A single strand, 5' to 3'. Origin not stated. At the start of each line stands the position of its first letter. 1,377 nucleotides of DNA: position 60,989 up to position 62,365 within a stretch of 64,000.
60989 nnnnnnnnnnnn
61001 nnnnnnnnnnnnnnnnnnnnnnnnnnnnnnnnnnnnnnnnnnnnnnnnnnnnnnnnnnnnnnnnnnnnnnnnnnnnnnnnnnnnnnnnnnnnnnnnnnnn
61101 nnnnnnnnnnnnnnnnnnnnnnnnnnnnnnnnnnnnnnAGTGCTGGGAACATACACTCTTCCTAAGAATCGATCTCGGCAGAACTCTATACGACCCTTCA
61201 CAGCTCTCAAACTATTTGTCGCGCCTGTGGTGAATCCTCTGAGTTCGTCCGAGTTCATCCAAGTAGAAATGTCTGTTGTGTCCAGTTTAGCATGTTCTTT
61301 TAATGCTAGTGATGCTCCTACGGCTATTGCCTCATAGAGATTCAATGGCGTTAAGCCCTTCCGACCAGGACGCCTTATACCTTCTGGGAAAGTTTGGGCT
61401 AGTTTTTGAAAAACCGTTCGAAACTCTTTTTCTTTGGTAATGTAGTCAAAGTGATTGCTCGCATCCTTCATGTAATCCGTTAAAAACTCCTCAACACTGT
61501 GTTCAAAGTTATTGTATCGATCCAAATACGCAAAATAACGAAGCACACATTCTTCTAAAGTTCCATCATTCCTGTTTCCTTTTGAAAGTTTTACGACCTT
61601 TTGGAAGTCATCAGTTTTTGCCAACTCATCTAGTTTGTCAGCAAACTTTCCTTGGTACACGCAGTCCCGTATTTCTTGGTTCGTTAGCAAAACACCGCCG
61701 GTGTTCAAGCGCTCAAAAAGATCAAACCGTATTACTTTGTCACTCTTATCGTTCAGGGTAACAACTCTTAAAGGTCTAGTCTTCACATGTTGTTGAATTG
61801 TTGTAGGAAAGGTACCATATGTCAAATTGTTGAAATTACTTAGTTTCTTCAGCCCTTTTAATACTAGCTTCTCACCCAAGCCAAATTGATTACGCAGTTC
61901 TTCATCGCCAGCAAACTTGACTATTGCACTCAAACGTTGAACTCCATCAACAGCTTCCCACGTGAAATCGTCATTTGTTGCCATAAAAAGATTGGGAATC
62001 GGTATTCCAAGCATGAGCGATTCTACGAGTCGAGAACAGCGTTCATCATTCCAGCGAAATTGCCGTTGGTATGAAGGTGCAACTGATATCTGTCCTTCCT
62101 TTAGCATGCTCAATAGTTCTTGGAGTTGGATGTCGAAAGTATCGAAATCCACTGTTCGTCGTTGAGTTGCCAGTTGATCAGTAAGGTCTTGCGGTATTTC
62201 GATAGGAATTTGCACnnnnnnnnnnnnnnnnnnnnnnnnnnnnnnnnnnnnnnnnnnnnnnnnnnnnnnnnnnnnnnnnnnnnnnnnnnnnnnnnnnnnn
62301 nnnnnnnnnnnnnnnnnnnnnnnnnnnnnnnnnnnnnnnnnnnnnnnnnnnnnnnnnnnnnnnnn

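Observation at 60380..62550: AT-rich islet carrying an overlapping DUF262 + HEPN-like gene pair: candidate undescribed defence module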

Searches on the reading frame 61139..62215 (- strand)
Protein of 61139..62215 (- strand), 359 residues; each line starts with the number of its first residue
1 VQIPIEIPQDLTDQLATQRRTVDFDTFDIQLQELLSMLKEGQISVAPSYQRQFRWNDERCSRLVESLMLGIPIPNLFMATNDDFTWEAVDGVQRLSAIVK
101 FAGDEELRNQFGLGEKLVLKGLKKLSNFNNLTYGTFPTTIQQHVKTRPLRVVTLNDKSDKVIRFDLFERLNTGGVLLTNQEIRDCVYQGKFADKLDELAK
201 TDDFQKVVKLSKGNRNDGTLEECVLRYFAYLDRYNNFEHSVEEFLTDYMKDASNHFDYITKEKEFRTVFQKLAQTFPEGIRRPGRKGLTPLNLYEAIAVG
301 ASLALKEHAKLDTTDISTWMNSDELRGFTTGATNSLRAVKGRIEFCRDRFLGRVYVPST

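Call 3: search_protein_families(library=pfam, proteins=[window:61139-62215:-], max_evalue=1)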
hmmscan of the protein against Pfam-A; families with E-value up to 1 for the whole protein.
window:61139-62215:- (359 aa): 3 families
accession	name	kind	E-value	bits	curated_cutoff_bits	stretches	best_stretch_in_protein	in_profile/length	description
PF03235.19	GmrSD_N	-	2.3e-24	87.1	33.2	1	33-185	3-196/199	GmrSD restriction endonuclease, N-terminal domain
PF07651.22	ANTH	-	0.14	11.6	21.5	1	198-254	78-135/276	ANTH domain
PF25642.1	DUF7944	-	0.21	12.6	27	0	234-272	22-63/82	Domain of unknown function (DUF7944)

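Call 4: search_protein_families(library=padloc, proteins=[window:61139-62215:-], max_evalue=1)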
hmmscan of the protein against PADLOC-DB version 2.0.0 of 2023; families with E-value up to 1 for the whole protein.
window:61139-62215:- (359 aa): 17 families
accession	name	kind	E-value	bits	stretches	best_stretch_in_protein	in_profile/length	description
PDLC03877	NsnA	-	7.2e-63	211.1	1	19-346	41-375/385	-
PDLC04027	PD-T4-2_A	-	1.5e-47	160.4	1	33-321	42-327/363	-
PDLC03418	REase_II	-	3.7e-11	40.8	1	42-194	31-166/372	Type II restriction enzyme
PDLC04151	HEC-05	-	7.8e-08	29.5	2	29-77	26-73/600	-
PDLC02792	SspE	-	1.4e-06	25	1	33-71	12-51/771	SspE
PDLC04150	HEC-05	-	2.4e-05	21.4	1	45-77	23-55/583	-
PDLC02786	SspE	-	2.4e-05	20.9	1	27-71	6-51/766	SspE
PDLC04709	PDC-M55C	-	0.00019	18.2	1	31-80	17-65/554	-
PDLC04157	HEC-06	-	0.00034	17.3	1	25-99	5-86/558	-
PDLC02783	SspE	-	0.00055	16.3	1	24-85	7-63/793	SspE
PDLC04154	HEC-06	-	0.0012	15.5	1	26-98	6-85/569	-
PDLC02789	SspE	-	0.0021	14.6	2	153-266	296-414/749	SspE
PDLC02695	Orf5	-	0.0054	13.1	1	34-65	10-41/601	Orf5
PDLC02701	Orf5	-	0.0088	12.6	1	34-65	10-41/596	Orf5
PDLC02687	Orf5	-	0.012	12.4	1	34-98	8-79/543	Orf5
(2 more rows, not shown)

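Call 5: search_protein_families(library=ncbifam, proteins=[window:61139-62215:-], max_evalue=1)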
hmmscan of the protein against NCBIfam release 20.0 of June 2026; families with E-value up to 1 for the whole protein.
window:61139-62215:- (359 aa): 1 family
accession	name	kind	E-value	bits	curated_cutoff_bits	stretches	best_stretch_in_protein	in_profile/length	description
NF047330.1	MCR_0457_fam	subfamily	0.032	14.9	50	1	231-273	20-65/87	MCR_0457 family protein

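Call 15: find_homologous_proteins(query=window:61139-62215:-, max_evalue=1e-10)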
Query window:61139-62215:- (359 aa): 2813 proteins with E <= 1e-10 among 5625 candidates; the best 120 are listed.
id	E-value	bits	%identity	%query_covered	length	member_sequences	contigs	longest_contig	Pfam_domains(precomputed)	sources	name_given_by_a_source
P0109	2.8e-227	771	95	100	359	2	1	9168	PF03235.20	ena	-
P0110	2.7e-184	630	78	100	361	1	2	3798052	PF03235.20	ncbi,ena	-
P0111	2.4e-177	607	75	98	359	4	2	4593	PF03235.20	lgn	-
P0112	4.1e-174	597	74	99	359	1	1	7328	PF03235.20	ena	-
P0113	6.3e-174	596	75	99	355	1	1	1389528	PF03235.20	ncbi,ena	-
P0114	3.9e-173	593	73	98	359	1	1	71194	PF03235.20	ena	-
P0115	3.9e-173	593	73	99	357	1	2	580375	PF03235.20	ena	-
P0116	7.7e-171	586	73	99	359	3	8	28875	PF03235.20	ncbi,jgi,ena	jgi:hypothetical protein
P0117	9.4e-171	586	73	99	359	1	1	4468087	PF03235.20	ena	-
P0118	8.5e-170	582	71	100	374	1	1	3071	PF03235.20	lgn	-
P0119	1.9e-169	581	72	98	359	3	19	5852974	PF03235.20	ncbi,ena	-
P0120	3.7e-167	574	73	98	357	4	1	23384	PF03235.20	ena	-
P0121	1.8e-166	572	72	98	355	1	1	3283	PF03235.20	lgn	-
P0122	6.8e-166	570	73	97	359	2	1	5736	PF03235.20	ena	-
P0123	8.7e-166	569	72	97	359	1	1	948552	PF03235.20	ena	-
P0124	1.1e-163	562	69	99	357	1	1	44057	PF03235.20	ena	-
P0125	1.2e-163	562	69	100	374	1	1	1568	PF03235.20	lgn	-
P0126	7.2e-163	560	71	97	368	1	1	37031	PF03235.20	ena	-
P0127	2.9e-162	558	69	99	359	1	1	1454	PF03235.20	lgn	-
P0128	3.8e-162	557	68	99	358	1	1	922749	PF03235.20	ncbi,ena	-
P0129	4.3e-162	557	69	99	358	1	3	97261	PF03235.20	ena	-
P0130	8.1e-162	556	76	90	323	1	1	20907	PF03235.20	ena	-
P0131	1.3e-161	556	69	99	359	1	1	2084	PF03235.20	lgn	-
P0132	3.8e-161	554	69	97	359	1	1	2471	PF03235.20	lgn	-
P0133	1.1e-160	553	68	98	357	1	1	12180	PF03235.20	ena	-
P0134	2.5e-160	551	69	99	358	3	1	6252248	PF03235.20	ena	-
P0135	7.4e-160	550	67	99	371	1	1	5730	PF03235.20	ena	-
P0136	8.4e-159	546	66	99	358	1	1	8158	PF03235.20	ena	-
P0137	2.5e-158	545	70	97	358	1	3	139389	PF03235.20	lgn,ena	-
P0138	3.7e-158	544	68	99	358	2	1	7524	PF03235.20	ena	-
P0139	5.2e-157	540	67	99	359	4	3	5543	PF03235.20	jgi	jgi:hypothetical protein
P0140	5.2e-157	540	67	99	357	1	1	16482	PF03235.20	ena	-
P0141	1.0e-156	539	68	99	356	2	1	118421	PF03235.20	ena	-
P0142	5.4e-156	537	68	97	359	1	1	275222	PF03235.20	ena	-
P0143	7.3e-156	537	68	98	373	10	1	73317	PF03235.20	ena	-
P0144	2.0e-155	535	68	99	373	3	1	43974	PF03235.20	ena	-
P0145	3.7e-154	531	66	97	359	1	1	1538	PF03235.20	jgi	jgi:hypothetical protein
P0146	3.8e-154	531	66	98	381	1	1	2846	PF03235.20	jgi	jgi:hypothetical protein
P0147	4.1e-154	531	68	99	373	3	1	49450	PF03235.20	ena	-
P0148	8.8e-153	526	72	89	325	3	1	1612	PF03235.20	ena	-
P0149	1.4e-152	526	71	90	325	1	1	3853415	PF03235.20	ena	-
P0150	2.0e-152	525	65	97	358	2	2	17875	PF03235.20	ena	-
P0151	3.6e-152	524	65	98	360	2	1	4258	PF03235.20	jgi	jgi:hypothetical protein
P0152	6.7e-152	524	75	85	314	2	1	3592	PF03235.20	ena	-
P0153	1.4e-151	523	71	90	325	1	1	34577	PF03235.20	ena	-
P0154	1.7e-151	522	65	98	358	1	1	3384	PF03235.20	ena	-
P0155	2.4e-151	522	68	93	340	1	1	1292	PF03235.20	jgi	-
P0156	3.9e-151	521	65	99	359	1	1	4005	PF03235.20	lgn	-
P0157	1.6e-150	519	67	96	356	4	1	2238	PF03235.20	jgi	-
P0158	1.4e-149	516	66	98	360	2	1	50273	PF03235.20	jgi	jgi:hypothetical protein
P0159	1.6e-149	516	64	97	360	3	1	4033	PF03235.20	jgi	jgi:hypothetical protein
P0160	1.6e-149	516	65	97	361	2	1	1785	PF03235.20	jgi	-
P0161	1.9e-149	516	65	98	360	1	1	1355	PF03235.20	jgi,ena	-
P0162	3.0e-149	515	66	97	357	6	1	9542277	PF03235.20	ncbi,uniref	ncbi:DUF262 domain-containing protein [Bradyrhizobium sp. Pa8]|uniref:DUF262 domain-containing prote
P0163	3.1e-149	515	64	100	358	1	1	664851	PF03235.20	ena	-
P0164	5.3e-149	514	64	98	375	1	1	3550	PF03235.20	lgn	-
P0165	6.7e-149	514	66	96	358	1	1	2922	PF03235.20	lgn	-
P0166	1.4e-148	513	64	100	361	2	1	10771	PF03235.20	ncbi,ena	-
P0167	2.4e-148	512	65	98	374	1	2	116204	PF03235.20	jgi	jgi:hypothetical protein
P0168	6.9e-148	510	63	98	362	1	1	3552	PF03235.20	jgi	jgi:hypothetical protein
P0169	8.5e-148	510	63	100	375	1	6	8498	PF03235.20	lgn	-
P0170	9.0e-148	510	65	98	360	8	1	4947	PF03235.20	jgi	jgi:hypothetical protein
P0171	3.4e-147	508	65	98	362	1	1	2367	PF03235.20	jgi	jgi:hypothetical protein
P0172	3.7e-147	508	65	99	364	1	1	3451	PF03235.20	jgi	jgi:hypothetical protein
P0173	3.9e-147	508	64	100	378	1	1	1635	PF03235.20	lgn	-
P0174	3.9e-147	508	66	96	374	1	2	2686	PF03235.20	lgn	-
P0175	5.7e-147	507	63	99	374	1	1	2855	PF03235.20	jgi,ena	-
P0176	6.4e-147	507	62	99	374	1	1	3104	PF03235.20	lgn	-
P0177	8.1e-147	507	64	97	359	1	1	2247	PF03235.20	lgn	-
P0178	1.7e-146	506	62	99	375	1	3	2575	PF03235.20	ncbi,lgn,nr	ncbi:MAG: DUF262 domain-containing protein [Negativicutes bacterium]|nr:DUF262 domain-containing pro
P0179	1.8e-146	506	63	97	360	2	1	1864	PF03235.20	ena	-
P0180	8.5e-146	504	62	100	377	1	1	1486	PF03235.20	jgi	jgi:hypothetical protein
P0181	1.1e-145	503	64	98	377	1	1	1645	PF03235.20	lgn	-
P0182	1.3e-145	503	64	97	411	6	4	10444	PF03235.20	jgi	jgi:hypothetical protein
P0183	1.3e-145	503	64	96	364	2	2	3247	PF03235.20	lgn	-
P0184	2.4e-145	502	64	99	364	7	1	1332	PF03235.20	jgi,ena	-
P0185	2.4e-145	502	64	97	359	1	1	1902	PF03235.20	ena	-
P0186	3.6e-145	501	65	96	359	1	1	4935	PF03235.20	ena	-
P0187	5.2e-144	498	63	99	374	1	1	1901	PF03235.20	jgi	jgi:hypothetical protein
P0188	6.6e-144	497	64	95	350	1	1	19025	PF03235.20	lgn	-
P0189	2.3e-143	496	63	97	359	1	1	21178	PF03235.20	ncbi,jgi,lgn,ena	jgi:hypothetical protein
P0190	2.5e-143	495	63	96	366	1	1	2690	PF03235.20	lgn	-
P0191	4.3e-143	495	64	95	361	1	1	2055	PF03235.20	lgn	-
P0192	4.7e-143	495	61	99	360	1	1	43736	PF03235.20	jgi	-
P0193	5.8e-143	494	61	97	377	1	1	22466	PF03235.20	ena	-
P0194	5.9e-143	494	62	97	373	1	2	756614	PF03235.20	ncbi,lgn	-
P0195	1.1e-142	493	63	96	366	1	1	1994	PF03235.20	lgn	-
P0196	1.3e-142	493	63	97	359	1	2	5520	PF03235.20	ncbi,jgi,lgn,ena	jgi:hypothetical protein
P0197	1.4e-142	493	64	95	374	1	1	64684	PF03235.20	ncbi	-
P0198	1.6e-142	493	63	95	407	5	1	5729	PF03235.20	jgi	jgi:Protein of unknown function DUF262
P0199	4.4e-142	491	62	96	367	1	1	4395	PF03235.20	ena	-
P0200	8.7e-142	490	62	99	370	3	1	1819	PF03235.20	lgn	-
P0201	1.3e-141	490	64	95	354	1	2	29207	PF03235.20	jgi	jgi:uncharacterized protein with ParB-like and HNH nuclease domain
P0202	1.8e-141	489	63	100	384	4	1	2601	PF03235.20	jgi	-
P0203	2.1e-141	489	63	98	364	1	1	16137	PF03235.20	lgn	-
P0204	2.1e-141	489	62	99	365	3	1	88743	PF03235.20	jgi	jgi:hypothetical protein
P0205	3.6e-141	488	62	99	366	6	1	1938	PF03235.20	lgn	-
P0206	3.9e-141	488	63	96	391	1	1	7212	PF03235.20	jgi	jgi:Protein of unknown function DUF262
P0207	4.7e-141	488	62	99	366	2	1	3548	PF03235.20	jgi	jgi:hypothetical protein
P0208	6.8e-141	487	62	97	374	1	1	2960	PF03235.20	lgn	-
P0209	7.2e-141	487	61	97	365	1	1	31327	PF03235.20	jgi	jgi:hypothetical protein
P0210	1.0e-140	487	63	96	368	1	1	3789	PF03235.20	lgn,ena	-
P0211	1.2e-140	487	61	98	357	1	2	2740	PF03235.20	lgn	-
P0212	1.5e-140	486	61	98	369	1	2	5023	PF03235.20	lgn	-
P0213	2.1e-140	486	61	99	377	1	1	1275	PF03235.20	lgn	-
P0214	2.4e-140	486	62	98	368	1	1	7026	PF03235.20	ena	-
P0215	3.6e-140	485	61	97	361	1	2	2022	PF03235.20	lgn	-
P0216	4.8e-140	485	62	99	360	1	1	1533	PF03235.20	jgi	jgi:Protein of unknown function DUF262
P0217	5.4e-140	484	61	98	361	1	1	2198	PF03235.20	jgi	jgi:hypothetical protein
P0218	6.1e-140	484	61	97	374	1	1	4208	PF03235.20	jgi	jgi:hypothetical protein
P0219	6.3e-140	484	62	96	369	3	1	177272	PF03235.20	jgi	-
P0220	7.1e-140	484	63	96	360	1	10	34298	PF03235.20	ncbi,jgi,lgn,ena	jgi:hypothetical protein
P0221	1.0e-139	484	63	98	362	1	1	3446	PF03235.20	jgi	jgi:hypothetical protein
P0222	1.4e-139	483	61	99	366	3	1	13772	PF03235.20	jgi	jgi:hypothetical protein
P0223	3.8e-139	482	61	99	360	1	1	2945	PF03235.20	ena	-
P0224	6.0e-139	481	60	98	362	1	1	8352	PF03235.20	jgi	jgi:hypothetical protein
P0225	6.2e-139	481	65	90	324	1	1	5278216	PF03235.20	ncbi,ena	-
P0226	6.4e-139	481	62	96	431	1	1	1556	PF03235.20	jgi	jgi:Protein of unknown function DUF262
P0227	8.2e-139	481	60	100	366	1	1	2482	PF03235.20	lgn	-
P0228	9.6e-139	480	61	99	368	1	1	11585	PF03235.20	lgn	-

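Call 31: search_dna_similar(query=window:61139-62215:-, collection=plasmids, mode=protein, max_rows=40, max_evalue=1e-10)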
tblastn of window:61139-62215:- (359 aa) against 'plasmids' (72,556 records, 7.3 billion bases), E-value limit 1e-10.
Records with a match: 105; places in all: 106; records where one place covers at least 80% of the query: 64.
Best place of each record, by identity: <60% 105.
By first word of the organism name: Escherichia 18; Salmonella 10; Enterococcus 10; Klebsiella 8; Acinetobacter 8; Roseomonas 5; Rhodococcus 4; Psychrobacter 3; Rhizobium 3; Burkholderia 3; and 29 more.
By predicted mobility (MOB-suite, as given by PLSDB): conjugative 52; non-mobilizable 33; mobilizable 20.
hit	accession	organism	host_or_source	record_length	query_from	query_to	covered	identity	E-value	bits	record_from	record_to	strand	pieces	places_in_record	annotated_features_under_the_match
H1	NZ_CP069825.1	Klebsiella pneumoniae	Homo sapiens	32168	9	351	96%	34.0%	1e-45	174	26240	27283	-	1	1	DUF262 domain-containing protein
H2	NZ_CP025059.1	Roseomonas mucosa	Homo sapiens,Clinical, healthy, human ...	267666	8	351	96%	33.3%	2e-40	158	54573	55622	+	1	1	DUF262 domain-containing protein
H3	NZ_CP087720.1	Roseomonas sp. OT10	single cell,human skin swab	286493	6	357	98%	31.8%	5e-44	169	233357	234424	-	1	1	DUF262 domain-containing protein | MAE_28990/MAE_18760 family HEPN-like nuclease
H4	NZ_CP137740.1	Escherichia coli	mixed culture,pig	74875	7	351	96%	32.3%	2e-42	165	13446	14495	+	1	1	DUF262 domain-containing protein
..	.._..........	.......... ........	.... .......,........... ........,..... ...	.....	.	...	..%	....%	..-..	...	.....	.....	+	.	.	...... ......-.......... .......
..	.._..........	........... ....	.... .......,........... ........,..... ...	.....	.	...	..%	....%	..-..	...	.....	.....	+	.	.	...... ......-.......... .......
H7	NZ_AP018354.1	Escherichia coli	-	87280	7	351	96%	32.3%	2e-42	165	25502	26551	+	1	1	DUF262 domain-containing protein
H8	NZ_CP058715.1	Escherichia coli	Manis javanica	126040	7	351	96%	32.3%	2e-42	165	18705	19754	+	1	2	DUF262 domain-containing protein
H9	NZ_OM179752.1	Salmonella enterica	-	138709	7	351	96%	32.3%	2e-42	165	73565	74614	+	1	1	DUF262 domain-containing protein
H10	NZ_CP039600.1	Salmonella enterica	Homo sapiens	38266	9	359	98%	31.4%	9e-35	142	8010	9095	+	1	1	DUF262 domain-containing protein | HEPN domain-containing protein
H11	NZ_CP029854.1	Salmonella enterica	-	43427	9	359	98%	31.1%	4e-34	140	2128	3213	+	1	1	DUF262 domain-containing protein | HEPN domain-containing protein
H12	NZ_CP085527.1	Sinorhizobium meliloti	Medicago,cell culture,lupulina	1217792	8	351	96%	31.4%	1e-38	154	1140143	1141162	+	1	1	none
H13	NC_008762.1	Polaromonas naphthalenivorans CJ2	-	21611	1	353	98%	30.3%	1e-40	159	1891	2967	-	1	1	DUF262 domain-containing protein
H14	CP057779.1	Escherichia coli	culture,Pooled sheep faecal samples ...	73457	9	347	94%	31.3%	3e-35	144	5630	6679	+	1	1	DUF262 domain-containing protein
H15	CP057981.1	Escherichia coli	culture,Pooled sheep faecal samples ...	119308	9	347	94%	31.3%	3e-35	143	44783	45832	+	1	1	DUF262 domain-containing protein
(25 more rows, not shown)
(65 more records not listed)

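Call 32: get_annotated_region(hit=H10, flank=4000)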
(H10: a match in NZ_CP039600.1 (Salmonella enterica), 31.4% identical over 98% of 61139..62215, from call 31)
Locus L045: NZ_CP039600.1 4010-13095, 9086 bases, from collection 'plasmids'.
description: Salmonella enterica subsp. enterica serovar 1,4,[5],12:i:- strain PNCS014867 plasmid p12-6334.1, complete sequence
organism: Salmonella enterica (NCBI taxid 2583588)
taxonomy: Bacteria; Pseudomonadota; Gammaproteobacteria; Enterobacterales; Enterobacteriaceae; Salmonella; Salmonella enterica
host: -; source: Homo sapiens; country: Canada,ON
typing (MOB-suite, as given by PLSDB): conjugative; replicon IncX1; relaxase MOBP; mating-pair formation MPF_T
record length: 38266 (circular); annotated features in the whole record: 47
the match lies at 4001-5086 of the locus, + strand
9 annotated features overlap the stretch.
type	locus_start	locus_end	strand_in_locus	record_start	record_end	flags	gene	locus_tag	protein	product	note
CDS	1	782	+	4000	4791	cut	-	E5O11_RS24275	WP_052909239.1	hypothetical protein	-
CDS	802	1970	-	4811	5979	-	-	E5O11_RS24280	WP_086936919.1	IS3-like element IS911 family transposase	-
CDS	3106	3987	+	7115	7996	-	-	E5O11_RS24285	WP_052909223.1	replication initiation protein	-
CDS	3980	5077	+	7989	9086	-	-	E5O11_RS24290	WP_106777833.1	DUF262 domain-containing protein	-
CDS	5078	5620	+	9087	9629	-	-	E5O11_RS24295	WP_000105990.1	HEPN domain-containing protein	-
CDS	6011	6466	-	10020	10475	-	-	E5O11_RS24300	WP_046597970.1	H-NS family nucleoid-associated regulatory protein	GO:0006355 - regulation of DNA-templated transcription [Evidence IEA]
CDS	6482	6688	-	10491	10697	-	hha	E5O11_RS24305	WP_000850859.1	hemolysin expression modulator Hha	-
CDS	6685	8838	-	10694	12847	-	-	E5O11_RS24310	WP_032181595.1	type IA DNA topoisomerase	GO:0006265 - DNA topological change [Evidence IEA]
CDS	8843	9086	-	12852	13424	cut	-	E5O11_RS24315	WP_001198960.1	hypothetical protein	-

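Call 33: get_annotated_region(hit=H4, flank=4000)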
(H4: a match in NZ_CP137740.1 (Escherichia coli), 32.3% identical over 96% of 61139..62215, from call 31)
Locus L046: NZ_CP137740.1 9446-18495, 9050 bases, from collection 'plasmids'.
description: Escherichia coli strain HNSQ2209 plasmid unnamed3, complete sequence
organism: Escherichia coli (NCBI taxid 562)
taxonomy: Bacteria; Pseudomonadota; Gammaproteobacteria; Enterobacterales; Enterobacteriaceae; Escherichia; Escherichia coli
host: -; source: mixed culture,pig; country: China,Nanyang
typing (MOB-suite, as given by PLSDB): conjugative; replicon IncFIA,IncFIC; relaxase MOBF; mating-pair formation MPF_F
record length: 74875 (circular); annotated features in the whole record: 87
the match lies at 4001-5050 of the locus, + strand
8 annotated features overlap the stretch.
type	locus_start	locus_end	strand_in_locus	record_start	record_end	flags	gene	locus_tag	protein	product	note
CDS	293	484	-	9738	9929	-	-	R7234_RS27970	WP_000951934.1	hypothetical protein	-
CDS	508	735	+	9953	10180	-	-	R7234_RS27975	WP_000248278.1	hypothetical protein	-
CDS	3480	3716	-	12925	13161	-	-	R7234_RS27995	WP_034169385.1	hypothetical protein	-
CDS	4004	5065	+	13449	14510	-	-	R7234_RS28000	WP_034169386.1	DUF262 domain-containing protein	-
CDS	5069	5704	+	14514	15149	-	-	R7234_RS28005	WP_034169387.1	MAE_28990/MAE_18760 family HEPN-like nuclease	-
CDS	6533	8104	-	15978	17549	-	-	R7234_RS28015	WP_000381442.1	IS66 family transposase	-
CDS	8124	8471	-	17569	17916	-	tnpB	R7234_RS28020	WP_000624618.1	IS66 family insertion sequence element accessory protein TnpB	-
CDS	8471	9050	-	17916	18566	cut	tnpA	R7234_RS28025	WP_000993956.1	IS66-like element accessory protein TnpA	GO:0006313 - DNA transposition [Evidence IEA]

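Call 34: get_annotated_region(hit=H14, flank=4000)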
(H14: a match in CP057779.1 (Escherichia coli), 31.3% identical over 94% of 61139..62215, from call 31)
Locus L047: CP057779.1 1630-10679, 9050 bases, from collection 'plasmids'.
description: Escherichia coli strain RHB15-C18 plasmid pRHB15-C18_2, complete sequence
organism: Escherichia coli (NCBI taxid 562)
taxonomy: Bacteria; Pseudomonadota; Gammaproteobacteria; Enterobacterales; Enterobacteriaceae; Escherichia; Escherichia coli
host: -; source: culture,Pooled sheep faecal samples collected from floor of farm; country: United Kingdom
typing (MOB-suite, as given by PLSDB): conjugative; replicon IncFIA,IncFIC; relaxase MOBF; mating-pair formation MPF_F
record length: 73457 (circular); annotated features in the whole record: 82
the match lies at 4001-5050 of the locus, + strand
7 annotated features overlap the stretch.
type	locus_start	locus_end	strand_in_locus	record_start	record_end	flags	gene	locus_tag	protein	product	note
CDS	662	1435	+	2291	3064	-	-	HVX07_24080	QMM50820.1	hypothetical protein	-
CDS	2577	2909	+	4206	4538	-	-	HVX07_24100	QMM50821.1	CPBP family intramembrane metalloprotease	-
CDS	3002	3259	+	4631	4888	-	pemI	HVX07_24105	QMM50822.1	type II toxin-antitoxin system antitoxin PemI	-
CDS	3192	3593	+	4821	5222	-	pemK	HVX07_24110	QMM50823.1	type II toxin-antitoxin system toxin endoribonuclease PemK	-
CDS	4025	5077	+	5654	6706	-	-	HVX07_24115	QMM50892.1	DUF262 domain-containing protein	-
CDS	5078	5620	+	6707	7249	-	-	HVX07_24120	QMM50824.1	hypothetical protein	-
CDS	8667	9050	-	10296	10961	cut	-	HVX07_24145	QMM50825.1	hypothetical protein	-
